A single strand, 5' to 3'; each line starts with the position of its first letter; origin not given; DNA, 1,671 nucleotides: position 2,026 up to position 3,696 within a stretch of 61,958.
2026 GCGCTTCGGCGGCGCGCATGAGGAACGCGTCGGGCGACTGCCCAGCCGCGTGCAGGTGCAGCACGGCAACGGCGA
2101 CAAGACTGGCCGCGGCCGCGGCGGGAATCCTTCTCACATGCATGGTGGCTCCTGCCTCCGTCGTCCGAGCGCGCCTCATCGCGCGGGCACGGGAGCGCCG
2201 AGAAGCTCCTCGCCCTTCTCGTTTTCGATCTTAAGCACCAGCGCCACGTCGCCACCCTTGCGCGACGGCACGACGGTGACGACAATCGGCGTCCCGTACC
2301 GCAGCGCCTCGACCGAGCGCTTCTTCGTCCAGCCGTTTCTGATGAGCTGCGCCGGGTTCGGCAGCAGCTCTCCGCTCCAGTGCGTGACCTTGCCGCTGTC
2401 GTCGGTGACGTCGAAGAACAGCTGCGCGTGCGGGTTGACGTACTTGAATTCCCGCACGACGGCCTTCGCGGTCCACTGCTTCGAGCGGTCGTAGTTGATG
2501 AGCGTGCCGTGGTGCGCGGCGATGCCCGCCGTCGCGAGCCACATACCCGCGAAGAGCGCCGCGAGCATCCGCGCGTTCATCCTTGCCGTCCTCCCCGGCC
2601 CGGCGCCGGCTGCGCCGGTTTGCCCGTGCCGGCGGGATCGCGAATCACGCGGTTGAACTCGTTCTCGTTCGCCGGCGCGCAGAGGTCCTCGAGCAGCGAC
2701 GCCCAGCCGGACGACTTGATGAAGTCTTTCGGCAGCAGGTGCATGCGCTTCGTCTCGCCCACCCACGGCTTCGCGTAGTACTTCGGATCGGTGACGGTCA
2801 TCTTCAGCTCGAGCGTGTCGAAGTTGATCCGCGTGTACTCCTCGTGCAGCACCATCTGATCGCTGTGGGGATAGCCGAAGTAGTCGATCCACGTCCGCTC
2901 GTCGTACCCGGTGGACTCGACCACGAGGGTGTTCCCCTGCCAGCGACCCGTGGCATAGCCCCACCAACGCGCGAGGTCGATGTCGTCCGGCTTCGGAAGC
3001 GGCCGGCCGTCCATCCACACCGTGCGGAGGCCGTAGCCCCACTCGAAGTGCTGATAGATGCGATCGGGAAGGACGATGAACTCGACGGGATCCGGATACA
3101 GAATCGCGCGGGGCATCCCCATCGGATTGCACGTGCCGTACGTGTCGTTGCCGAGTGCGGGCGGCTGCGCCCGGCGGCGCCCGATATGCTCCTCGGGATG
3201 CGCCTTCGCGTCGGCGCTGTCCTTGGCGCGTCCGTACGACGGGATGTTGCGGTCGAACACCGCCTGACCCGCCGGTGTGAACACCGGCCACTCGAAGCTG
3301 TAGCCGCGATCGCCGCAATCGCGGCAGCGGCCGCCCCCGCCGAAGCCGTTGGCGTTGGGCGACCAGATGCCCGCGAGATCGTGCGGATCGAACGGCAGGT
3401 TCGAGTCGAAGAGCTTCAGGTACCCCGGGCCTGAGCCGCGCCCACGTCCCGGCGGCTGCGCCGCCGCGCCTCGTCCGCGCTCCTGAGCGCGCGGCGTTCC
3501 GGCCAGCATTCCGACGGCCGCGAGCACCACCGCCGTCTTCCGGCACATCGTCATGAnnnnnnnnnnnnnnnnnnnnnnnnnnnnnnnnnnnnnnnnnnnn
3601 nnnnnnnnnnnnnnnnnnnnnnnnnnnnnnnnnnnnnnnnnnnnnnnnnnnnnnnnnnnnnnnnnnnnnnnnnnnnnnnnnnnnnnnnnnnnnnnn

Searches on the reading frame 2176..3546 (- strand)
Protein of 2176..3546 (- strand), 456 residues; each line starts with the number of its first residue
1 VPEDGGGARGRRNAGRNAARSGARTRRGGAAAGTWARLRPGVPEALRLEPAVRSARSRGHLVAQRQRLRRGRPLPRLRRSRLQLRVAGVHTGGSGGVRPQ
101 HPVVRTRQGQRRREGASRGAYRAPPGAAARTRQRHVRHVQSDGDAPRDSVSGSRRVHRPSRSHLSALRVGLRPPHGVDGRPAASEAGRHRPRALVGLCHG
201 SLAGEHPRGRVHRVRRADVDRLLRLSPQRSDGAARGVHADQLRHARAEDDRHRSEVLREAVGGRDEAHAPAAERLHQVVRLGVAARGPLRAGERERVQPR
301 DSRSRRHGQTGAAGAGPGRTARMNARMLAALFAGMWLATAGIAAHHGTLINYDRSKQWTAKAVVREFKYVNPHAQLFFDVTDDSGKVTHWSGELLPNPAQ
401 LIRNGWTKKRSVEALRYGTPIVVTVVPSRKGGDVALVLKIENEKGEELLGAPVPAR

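Call 27: search_protein_families(library=pfam, proteins=[window:2176-3546:-], max_evalue=0.001)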
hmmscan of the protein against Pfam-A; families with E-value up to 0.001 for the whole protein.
window:2176-3546:- (456 aa): 1 family
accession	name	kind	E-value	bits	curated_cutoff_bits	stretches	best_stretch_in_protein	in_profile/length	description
PF19649.4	DUF6152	-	3.7e-16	59.4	27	1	342-432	9-93/98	Family of unknown function (DUF6152)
